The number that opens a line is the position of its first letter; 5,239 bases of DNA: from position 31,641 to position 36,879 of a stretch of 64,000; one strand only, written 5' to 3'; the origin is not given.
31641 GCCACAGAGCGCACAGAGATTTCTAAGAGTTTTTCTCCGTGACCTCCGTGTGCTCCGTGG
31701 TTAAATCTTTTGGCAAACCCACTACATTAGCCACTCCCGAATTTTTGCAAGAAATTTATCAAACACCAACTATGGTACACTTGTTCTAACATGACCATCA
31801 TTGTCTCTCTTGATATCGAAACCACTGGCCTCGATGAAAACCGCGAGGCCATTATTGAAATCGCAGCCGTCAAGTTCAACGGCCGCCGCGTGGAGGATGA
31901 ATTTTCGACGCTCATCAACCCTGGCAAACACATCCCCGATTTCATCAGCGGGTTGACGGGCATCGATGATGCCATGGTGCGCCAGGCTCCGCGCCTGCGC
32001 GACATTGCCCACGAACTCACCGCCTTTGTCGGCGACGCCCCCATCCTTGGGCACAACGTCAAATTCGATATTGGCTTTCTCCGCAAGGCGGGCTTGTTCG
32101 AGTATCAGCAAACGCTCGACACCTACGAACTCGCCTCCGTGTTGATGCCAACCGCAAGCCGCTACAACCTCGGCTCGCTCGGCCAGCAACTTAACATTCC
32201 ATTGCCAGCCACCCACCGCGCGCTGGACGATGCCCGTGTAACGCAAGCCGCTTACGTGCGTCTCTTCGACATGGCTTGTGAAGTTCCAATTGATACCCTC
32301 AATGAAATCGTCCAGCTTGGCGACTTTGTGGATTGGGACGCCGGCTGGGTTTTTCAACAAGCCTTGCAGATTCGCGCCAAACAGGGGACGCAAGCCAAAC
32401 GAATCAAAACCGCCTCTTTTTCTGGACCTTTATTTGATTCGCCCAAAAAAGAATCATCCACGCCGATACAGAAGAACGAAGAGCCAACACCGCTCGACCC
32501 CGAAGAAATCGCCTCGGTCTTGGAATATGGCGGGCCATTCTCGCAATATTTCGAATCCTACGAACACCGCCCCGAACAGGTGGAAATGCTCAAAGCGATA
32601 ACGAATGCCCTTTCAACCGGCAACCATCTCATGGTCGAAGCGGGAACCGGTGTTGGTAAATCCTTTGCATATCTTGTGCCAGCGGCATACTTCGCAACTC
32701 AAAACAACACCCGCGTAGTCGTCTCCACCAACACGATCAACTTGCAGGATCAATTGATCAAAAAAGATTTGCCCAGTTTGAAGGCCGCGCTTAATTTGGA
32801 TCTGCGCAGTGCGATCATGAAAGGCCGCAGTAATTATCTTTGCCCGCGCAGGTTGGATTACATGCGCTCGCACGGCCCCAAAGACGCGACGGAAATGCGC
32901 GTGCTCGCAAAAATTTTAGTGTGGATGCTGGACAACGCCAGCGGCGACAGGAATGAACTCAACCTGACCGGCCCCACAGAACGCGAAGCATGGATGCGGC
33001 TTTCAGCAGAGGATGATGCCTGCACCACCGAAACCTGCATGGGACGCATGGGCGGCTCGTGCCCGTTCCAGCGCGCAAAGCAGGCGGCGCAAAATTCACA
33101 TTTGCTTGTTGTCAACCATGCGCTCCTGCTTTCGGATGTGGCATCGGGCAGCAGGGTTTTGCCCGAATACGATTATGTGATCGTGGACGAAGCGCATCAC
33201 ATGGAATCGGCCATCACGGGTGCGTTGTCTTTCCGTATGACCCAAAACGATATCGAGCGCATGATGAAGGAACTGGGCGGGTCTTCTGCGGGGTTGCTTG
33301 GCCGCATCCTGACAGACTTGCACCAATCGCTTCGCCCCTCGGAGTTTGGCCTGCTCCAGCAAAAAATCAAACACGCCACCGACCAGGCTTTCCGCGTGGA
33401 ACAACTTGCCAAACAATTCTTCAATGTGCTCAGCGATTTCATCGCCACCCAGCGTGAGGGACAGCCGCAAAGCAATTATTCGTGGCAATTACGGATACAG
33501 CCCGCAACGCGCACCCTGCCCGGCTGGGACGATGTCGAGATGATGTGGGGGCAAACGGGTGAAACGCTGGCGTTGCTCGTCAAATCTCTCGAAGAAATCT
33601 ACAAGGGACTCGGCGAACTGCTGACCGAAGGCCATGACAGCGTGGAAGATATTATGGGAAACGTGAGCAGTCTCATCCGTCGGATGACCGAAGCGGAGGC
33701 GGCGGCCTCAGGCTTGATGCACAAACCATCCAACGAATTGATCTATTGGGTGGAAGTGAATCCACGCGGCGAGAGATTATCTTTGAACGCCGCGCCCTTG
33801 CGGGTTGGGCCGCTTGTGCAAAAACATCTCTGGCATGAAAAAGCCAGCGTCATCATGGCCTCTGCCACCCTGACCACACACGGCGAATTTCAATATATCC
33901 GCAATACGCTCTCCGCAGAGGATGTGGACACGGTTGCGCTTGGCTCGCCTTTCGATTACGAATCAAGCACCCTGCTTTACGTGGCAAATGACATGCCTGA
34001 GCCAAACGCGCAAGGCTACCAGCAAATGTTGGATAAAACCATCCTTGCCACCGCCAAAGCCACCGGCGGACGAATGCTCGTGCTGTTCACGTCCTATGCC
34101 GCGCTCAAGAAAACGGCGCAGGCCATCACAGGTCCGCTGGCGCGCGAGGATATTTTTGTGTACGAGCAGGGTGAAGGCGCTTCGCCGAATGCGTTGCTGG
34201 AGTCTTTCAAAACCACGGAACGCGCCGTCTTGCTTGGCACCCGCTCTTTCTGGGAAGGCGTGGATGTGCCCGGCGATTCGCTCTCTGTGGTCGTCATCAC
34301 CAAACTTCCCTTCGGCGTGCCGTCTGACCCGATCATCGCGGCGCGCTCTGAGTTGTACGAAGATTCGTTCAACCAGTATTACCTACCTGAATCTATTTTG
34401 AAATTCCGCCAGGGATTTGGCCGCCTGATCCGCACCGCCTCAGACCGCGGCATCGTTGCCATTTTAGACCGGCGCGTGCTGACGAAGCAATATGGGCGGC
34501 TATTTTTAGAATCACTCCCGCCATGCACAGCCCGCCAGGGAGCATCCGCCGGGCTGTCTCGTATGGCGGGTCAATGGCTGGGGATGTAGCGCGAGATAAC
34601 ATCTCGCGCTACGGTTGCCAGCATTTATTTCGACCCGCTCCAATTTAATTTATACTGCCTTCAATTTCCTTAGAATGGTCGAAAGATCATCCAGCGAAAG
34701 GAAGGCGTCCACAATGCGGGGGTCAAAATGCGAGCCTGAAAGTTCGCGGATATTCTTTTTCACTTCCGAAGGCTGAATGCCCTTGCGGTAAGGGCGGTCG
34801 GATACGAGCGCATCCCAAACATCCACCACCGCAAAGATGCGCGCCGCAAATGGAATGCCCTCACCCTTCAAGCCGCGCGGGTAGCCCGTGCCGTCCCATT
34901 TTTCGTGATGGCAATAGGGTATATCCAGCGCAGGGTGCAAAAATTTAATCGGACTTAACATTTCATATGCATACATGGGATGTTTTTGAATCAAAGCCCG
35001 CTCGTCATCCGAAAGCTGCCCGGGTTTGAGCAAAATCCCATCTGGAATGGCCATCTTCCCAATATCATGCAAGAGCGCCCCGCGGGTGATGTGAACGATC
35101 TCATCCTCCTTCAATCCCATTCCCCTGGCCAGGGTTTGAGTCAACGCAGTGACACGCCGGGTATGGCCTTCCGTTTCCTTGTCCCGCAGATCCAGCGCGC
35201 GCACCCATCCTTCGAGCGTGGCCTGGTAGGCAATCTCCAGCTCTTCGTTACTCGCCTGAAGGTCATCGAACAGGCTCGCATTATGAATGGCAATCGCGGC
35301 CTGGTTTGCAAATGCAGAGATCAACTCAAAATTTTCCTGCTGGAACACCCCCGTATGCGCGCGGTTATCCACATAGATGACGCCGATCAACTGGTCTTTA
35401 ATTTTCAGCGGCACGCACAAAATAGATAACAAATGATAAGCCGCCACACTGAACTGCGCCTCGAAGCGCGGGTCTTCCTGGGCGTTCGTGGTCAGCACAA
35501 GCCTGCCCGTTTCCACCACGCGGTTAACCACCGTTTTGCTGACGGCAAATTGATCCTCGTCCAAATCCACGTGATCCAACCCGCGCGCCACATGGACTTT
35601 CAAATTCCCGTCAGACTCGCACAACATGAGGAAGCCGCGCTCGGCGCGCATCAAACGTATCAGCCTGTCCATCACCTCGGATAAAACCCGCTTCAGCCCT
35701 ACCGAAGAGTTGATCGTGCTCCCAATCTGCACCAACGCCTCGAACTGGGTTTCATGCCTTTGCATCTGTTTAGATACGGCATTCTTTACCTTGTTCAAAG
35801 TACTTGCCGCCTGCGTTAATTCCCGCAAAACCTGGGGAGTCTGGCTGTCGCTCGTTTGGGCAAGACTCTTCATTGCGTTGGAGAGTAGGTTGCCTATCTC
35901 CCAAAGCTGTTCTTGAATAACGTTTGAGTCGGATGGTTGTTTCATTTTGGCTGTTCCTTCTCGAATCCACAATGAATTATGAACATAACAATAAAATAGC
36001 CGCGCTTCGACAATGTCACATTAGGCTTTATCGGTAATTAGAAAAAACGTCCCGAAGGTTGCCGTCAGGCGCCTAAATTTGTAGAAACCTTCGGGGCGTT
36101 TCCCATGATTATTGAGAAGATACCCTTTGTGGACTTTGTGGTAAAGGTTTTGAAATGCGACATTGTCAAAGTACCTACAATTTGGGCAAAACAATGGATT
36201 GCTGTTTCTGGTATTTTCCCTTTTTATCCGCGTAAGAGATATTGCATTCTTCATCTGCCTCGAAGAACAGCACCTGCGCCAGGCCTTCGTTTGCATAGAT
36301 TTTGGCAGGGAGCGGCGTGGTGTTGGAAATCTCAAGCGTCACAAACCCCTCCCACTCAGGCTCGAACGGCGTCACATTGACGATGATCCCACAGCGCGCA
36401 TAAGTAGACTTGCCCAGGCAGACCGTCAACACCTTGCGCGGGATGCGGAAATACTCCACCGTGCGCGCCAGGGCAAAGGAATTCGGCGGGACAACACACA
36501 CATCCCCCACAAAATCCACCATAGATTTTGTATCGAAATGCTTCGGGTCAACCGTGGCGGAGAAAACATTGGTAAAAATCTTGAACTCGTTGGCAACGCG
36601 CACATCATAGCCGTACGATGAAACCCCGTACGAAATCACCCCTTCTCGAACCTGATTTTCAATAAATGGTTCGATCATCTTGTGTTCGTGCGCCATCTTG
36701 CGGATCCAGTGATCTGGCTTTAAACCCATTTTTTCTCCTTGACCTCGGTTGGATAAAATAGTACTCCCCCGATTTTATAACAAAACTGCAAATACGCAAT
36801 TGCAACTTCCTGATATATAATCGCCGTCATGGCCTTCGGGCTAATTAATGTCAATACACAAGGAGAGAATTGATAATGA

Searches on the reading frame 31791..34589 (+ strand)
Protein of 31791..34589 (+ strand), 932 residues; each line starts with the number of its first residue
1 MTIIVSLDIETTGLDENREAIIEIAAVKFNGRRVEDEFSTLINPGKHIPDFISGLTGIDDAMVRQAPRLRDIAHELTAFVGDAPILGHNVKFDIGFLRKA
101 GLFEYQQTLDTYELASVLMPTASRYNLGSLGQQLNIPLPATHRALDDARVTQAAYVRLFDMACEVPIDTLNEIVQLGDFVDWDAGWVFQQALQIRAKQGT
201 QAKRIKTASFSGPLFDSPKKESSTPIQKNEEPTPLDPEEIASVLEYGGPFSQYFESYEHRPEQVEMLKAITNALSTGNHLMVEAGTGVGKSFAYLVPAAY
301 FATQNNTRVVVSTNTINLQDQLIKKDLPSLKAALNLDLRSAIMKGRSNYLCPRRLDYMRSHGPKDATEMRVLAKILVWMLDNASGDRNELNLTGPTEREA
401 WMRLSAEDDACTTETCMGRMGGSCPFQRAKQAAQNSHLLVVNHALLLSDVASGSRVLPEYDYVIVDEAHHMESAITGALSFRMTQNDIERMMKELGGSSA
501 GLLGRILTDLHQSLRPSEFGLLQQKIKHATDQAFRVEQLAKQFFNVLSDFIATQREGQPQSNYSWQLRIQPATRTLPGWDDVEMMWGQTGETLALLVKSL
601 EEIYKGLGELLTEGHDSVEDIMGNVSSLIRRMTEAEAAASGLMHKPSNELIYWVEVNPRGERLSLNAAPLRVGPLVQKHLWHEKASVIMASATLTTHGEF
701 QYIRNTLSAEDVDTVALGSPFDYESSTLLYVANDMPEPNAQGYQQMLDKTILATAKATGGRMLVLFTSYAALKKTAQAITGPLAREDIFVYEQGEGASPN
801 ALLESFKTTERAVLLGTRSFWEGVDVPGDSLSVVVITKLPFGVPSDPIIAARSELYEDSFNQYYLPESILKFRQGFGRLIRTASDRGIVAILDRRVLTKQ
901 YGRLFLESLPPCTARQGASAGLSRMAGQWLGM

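Call 38: search_protein_families(library=pfam, proteins=[window:31791-34589:+], max_evalue=0.001)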
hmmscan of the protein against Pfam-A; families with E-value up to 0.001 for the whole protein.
window:31791-34589:+ (932 aa): 7 families
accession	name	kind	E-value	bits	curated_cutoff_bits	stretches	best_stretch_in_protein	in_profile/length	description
PF13307.12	Helicase_C_2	-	1.4e-43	149.3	25.3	1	752-911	2-169/170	Helicase C-terminal domain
PF00929.31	RNase_T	-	8e-29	101.7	24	1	5-153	1-162/164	Exonuclease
PF00270.35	DEAD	-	3e-12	47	26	1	268-339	6-77/167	DEAD/DEAH box helicase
PF04851.21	ResIII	-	1.1e-08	35.6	22.5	1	257-325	2-72/164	Type III restriction enzyme, res subunit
PF06733.21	DEAD_2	-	3.8e-06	27.1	21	1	417-487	99-171/172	DEAD_2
PF16473.11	Rv2179c-like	-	4.6e-06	26.9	27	1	6-156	4-173/177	3'-5' exoribonuclease Rv2179c-like domain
PF21762.3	DEDDh_C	-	0.0001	23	27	1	85-157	110-187/188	DNA polymerase III subunit epsilon-like, C-terminal domain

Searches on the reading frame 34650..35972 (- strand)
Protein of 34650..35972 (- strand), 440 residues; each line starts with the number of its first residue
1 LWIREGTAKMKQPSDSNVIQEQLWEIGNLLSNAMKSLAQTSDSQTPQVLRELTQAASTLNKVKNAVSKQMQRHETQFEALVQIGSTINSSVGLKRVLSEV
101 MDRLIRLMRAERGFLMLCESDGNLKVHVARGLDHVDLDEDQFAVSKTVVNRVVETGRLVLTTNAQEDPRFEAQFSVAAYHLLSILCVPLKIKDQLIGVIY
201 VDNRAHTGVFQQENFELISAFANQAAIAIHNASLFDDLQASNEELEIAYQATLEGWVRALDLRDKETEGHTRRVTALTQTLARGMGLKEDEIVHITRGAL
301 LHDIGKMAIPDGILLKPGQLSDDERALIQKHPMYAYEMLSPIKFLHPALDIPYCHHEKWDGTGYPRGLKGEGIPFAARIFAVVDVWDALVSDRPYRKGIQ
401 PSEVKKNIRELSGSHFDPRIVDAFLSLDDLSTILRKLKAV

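Call 38: search_protein_families(library=pfam, proteins=[window:34650-35972:-], max_evalue=0.001)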
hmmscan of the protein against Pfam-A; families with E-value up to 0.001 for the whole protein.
window:34650-35972:- (440 aa): 5 families
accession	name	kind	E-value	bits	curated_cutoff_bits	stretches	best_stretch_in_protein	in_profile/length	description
PF13487.12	HD_5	-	1.7e-40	139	27.2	1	258-420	5-170/170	HD domain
PF01590.32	GAF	-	1.9e-18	67.7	22.4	1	93-229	2-133/133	GAF domain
PF01966.28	HD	-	6.1e-17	62.4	22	1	269-388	3-115/116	HD domain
PF13185.12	GAF_2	-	3.6e-16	60.1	28.6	1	93-230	4-136/136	GAF domain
PF13492.12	GAF_3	-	3.6e-14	53.7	27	1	94-231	3-129/129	GAF domain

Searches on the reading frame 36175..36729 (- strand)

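Call 38: search_protein_families(library=pfam, proteins=[window:36175-36729:-], max_evalue=0.001)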
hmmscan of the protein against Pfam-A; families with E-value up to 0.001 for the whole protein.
window:36175-36729:- (184 aa): 1 family
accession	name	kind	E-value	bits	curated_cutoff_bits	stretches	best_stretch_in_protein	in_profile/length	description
PF22769.1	DCD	-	1.6e-34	119.7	27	1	5-157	3-152/153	dCTP deaminase-like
